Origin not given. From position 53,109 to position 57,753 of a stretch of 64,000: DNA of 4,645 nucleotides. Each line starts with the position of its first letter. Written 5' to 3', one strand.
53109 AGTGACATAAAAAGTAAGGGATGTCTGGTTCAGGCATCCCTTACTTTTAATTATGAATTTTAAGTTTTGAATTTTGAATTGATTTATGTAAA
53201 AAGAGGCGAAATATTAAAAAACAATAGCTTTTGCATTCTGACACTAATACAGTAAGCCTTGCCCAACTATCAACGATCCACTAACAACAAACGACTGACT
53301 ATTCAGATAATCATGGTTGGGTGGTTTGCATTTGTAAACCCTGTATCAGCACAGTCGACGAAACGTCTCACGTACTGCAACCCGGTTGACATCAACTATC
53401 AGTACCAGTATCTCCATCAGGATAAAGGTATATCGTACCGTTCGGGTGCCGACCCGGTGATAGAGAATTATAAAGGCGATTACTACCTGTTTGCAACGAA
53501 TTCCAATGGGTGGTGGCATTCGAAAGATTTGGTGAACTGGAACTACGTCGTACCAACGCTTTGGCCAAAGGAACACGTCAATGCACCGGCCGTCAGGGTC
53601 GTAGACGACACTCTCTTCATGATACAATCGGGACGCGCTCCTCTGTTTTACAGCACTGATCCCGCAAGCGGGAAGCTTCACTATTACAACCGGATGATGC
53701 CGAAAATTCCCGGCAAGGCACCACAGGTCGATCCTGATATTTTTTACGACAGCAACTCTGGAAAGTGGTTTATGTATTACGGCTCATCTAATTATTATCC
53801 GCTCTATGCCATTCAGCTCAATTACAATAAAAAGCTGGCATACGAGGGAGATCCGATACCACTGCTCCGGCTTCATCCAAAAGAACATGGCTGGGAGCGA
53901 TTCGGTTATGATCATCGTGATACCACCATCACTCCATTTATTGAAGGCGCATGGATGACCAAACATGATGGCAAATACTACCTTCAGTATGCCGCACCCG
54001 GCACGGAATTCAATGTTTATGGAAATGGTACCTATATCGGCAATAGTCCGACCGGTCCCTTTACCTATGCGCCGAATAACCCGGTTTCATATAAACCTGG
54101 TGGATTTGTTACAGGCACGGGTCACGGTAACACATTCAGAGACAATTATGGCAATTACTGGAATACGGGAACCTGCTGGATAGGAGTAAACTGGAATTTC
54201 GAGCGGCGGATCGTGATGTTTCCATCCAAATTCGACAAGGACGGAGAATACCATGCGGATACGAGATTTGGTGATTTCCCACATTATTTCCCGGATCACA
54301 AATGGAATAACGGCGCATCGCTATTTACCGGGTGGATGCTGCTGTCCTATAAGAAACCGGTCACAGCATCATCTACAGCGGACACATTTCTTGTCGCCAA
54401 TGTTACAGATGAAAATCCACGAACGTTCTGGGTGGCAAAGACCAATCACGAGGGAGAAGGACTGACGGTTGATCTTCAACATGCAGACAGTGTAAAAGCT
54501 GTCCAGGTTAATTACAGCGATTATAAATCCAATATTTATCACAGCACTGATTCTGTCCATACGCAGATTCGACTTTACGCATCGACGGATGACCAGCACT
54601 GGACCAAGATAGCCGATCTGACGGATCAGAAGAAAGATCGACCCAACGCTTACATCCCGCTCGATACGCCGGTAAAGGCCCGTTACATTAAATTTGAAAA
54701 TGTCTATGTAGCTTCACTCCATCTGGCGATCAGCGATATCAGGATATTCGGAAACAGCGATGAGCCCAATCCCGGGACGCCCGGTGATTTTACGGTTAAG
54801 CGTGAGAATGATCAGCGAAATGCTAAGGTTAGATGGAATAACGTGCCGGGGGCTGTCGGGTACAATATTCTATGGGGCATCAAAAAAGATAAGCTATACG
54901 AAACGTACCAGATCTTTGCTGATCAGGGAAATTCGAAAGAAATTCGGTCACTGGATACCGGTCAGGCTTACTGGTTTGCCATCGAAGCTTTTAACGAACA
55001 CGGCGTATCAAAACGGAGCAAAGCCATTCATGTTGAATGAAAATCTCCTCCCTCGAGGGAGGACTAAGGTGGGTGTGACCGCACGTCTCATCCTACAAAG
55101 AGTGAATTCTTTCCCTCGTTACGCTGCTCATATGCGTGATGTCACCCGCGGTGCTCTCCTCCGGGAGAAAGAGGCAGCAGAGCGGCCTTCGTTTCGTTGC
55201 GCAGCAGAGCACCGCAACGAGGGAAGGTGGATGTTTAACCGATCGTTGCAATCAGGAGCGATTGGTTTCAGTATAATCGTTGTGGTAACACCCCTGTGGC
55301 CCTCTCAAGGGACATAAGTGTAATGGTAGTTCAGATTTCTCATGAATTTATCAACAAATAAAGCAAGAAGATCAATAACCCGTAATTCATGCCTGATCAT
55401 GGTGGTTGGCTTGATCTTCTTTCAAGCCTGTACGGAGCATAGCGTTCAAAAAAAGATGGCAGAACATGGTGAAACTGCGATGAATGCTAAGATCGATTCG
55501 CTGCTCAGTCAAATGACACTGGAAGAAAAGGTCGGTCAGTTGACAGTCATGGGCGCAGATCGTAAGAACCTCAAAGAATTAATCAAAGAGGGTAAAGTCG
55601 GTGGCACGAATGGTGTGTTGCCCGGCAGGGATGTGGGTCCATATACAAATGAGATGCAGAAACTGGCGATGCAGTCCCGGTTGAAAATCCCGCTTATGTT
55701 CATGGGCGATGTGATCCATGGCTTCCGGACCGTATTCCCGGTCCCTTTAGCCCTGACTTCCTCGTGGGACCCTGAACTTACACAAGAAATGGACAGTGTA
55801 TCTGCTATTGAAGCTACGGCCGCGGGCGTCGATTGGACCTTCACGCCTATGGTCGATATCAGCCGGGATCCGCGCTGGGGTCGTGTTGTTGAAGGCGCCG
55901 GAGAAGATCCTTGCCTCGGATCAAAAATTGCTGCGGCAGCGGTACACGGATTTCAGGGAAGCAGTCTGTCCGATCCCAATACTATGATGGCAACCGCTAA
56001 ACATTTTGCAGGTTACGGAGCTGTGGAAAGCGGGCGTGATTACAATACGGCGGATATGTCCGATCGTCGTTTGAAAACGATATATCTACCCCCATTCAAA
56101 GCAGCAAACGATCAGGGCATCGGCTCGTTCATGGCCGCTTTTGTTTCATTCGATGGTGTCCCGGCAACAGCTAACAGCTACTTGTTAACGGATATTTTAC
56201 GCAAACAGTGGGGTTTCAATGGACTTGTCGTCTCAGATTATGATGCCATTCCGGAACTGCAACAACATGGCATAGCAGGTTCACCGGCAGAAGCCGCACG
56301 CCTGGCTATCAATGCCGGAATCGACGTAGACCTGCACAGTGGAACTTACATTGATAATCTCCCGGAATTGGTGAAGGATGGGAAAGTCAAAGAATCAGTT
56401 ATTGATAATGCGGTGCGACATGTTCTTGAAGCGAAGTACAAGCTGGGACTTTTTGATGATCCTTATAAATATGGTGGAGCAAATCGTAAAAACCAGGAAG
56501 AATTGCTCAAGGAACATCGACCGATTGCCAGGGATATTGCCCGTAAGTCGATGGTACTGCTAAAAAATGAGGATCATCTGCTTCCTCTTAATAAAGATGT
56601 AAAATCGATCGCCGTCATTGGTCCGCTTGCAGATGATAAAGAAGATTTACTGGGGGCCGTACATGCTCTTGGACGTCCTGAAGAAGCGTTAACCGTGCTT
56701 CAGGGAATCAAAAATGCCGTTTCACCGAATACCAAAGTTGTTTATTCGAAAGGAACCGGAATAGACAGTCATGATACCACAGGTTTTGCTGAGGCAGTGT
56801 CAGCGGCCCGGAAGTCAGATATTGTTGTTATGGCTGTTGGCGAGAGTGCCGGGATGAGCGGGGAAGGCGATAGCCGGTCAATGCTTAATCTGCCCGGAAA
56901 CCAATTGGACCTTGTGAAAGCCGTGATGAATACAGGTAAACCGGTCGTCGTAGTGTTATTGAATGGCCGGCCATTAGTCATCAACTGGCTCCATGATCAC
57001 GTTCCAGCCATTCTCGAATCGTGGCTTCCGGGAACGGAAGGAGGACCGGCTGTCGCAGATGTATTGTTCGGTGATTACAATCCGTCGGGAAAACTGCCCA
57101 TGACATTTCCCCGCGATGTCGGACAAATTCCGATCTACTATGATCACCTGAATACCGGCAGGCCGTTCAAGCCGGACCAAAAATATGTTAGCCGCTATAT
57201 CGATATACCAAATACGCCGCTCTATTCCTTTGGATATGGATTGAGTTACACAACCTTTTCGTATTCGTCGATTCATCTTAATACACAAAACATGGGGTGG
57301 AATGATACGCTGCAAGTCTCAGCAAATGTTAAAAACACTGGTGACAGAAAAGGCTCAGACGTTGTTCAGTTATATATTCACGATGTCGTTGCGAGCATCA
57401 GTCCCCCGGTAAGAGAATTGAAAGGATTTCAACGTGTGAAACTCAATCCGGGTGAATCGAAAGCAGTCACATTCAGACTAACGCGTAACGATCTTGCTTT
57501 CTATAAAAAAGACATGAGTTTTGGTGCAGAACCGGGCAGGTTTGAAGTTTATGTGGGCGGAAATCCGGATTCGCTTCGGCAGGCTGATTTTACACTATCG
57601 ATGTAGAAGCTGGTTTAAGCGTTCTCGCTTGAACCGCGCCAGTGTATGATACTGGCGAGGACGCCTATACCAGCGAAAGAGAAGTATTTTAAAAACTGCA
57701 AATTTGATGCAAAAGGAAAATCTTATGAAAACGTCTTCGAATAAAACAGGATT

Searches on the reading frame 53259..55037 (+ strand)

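Call 20: search_protein_families(library=pfam, proteins=[window:53259-55037:+], max_evalue=0.0001)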
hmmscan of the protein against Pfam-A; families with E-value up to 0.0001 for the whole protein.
window:53259-55037:+ (593 aa): 4 families
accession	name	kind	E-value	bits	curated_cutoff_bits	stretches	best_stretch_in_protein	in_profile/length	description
PF04616.20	Glyco_hydro_43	-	2.9e-22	79.8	32.2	1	62-329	9-286/288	Glycosyl hydrolases family 43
PF00754.31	F5_F8_type_C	-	2.2e-12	47.7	28.2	1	368-480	2-111/127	F5/8 type C domain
PF22633.2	F5_F8_type_C_2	-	3.9e-08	34.2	27.8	1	381-479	1-91/91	NedA-like, galactose-binding domain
PF25302.1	NADase_transloc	-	6.9e-06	26.7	27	1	372-480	19-125/146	NAD glycohydrolase translocation F5/8 type C domain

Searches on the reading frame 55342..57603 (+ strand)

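Call 20: search_protein_families(library=pfam, proteins=[window:55342-57603:+], max_evalue=0.0001)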
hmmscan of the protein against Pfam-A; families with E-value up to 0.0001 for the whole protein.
window:55342-57603:+ (754 aa): 3 families
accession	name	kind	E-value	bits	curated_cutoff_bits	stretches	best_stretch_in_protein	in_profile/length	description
PF00933.27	Glyco_hydro_3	-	9.1e-78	262.3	27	1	59-363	1-315/316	Glycosyl hydrolase family 3 N terminal domain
PF01915.27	Glyco_hydro_3_C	-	3.5e-63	213.6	31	1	404-636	1-200/200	Glycosyl hydrolase family 3 C-terminal domain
PF14310.12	Fn3-like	-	1.3e-24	86.5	25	1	673-740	1-69/71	Fibronectin type III-like domain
